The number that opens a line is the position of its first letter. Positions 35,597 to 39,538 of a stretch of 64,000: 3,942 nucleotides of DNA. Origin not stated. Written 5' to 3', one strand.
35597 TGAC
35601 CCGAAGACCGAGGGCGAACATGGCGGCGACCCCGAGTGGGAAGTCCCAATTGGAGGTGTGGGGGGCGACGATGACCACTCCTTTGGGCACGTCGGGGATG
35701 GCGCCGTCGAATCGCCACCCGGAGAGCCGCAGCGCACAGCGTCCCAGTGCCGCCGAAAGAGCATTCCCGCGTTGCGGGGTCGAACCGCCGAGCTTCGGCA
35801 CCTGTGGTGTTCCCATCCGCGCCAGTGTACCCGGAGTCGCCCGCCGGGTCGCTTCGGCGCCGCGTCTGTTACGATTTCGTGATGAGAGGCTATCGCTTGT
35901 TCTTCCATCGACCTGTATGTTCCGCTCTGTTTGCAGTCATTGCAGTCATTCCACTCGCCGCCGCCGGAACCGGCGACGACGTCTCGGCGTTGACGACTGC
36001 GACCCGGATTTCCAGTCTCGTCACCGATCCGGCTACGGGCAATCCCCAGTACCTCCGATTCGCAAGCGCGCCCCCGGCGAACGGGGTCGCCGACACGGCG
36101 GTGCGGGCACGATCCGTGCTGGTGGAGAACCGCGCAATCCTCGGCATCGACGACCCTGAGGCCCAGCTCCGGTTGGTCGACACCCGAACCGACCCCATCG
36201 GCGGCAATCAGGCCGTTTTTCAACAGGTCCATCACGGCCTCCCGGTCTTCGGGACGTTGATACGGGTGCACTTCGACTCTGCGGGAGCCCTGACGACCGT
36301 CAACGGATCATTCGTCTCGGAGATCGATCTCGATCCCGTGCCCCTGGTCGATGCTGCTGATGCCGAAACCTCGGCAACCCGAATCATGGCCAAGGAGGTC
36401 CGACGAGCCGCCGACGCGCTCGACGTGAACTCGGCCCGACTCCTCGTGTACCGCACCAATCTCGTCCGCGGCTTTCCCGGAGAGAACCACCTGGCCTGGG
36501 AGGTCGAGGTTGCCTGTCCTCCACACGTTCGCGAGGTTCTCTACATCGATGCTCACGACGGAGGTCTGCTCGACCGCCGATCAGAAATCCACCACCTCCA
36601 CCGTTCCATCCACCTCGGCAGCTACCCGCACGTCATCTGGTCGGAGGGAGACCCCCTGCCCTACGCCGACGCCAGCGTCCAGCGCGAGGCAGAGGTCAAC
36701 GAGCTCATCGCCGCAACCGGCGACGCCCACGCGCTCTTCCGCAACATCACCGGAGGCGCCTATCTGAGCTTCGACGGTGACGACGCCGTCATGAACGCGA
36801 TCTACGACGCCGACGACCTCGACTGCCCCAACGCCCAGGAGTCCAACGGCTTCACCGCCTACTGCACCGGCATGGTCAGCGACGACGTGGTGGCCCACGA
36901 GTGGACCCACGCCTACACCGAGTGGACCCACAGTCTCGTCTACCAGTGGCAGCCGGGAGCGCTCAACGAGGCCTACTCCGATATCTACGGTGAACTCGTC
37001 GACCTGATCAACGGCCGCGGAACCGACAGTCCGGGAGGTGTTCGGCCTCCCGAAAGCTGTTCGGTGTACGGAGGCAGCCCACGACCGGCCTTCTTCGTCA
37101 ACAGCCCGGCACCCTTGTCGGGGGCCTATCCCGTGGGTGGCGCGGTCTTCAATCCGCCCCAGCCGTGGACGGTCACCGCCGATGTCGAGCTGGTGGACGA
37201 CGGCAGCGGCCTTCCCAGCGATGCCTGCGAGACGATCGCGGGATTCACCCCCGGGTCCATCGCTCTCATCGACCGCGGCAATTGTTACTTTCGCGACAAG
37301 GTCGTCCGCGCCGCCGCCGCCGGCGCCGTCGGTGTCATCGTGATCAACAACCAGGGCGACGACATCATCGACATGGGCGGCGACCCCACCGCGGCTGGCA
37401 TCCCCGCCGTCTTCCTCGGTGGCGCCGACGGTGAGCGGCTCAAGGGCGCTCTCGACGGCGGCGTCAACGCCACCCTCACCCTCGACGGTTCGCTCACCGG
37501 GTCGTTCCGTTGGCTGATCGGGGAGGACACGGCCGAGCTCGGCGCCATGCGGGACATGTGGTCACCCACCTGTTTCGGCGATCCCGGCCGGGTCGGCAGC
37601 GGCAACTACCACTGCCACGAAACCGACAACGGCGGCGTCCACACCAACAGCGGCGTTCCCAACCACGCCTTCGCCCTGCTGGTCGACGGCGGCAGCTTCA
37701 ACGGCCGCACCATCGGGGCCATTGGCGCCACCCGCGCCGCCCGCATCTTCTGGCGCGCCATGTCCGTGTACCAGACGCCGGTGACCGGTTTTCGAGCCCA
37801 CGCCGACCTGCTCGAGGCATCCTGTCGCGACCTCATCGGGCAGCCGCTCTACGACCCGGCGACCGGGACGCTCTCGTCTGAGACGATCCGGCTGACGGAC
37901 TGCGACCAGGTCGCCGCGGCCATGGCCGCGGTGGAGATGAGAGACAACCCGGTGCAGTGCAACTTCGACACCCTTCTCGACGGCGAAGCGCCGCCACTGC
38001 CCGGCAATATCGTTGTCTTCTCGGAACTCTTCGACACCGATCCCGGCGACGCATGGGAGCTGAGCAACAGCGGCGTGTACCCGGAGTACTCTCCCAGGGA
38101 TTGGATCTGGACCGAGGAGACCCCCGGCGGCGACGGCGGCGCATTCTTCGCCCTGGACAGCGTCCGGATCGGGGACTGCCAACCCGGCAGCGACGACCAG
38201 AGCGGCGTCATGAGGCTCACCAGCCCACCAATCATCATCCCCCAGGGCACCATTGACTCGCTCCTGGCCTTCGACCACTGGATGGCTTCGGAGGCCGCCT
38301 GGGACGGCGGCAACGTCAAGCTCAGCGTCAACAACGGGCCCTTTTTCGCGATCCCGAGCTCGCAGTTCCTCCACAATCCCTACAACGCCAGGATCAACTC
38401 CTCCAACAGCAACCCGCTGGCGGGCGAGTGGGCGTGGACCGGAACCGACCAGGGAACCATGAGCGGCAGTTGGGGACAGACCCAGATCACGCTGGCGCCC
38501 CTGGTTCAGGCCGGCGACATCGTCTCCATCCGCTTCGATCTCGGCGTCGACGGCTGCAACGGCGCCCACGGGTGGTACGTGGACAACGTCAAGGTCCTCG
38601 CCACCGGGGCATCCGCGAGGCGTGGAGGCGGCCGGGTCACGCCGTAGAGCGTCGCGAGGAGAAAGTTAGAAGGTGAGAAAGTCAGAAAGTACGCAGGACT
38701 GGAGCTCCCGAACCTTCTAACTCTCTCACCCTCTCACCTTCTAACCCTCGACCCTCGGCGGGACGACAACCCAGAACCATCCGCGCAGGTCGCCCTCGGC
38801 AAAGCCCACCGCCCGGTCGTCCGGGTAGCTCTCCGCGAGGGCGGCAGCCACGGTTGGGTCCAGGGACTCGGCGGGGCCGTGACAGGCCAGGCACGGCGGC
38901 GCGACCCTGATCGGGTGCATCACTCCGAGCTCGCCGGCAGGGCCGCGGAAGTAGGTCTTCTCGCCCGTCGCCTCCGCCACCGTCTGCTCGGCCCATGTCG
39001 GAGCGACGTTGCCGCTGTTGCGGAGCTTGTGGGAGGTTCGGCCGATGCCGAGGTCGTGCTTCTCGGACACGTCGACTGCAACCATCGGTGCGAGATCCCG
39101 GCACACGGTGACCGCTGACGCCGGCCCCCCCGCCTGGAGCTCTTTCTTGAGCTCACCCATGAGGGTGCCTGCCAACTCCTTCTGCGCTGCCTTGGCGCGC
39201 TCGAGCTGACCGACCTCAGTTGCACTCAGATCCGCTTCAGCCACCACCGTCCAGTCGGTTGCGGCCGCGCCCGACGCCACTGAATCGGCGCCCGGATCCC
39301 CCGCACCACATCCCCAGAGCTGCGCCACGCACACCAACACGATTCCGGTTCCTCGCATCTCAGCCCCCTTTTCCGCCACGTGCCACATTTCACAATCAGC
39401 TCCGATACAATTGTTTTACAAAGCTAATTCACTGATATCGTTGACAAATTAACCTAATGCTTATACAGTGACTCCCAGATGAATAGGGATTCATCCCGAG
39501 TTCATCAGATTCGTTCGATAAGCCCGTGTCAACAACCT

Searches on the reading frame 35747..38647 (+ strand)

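Call 55: search_protein_families(library=pfam, proteins=[window:35747-38647:+], max_evalue=0.00001)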
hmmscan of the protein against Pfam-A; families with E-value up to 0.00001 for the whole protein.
window:35747-38647:+ (966 aa): 3 families
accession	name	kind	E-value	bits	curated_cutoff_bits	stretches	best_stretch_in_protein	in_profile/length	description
PF02868.21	Peptidase_M4_C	-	1.8e-24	86.9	24.4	1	586-698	35-147/165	Thermolysin metallopeptidase, alpha-helical domain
PF02225.27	PA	-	7.8e-17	61.6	23.9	1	481-565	4-95/95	PA domain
PF07504.19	FTP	-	1.5e-11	44.4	21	1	139-189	1-51/51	Fungalysin/Thermolysin Propeptide Motif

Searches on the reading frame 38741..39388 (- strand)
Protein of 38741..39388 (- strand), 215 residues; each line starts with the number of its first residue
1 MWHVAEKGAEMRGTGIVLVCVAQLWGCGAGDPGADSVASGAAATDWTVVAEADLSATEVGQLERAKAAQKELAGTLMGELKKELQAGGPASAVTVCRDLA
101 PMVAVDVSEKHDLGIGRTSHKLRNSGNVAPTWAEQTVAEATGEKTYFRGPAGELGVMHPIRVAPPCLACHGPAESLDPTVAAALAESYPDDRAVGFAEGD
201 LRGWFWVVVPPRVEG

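Call 31: search_protein_families(library=pfam, proteins=[window:38741-39388:-], max_evalue=0.001)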
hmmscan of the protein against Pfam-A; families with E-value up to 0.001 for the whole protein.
window:38741-39388:- (215 aa): 1 family
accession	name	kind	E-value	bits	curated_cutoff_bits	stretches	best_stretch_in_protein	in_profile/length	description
PF11845.13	Tll0287-like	-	1.3e-12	48.8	24.1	1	84-210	34-144/144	Tll0287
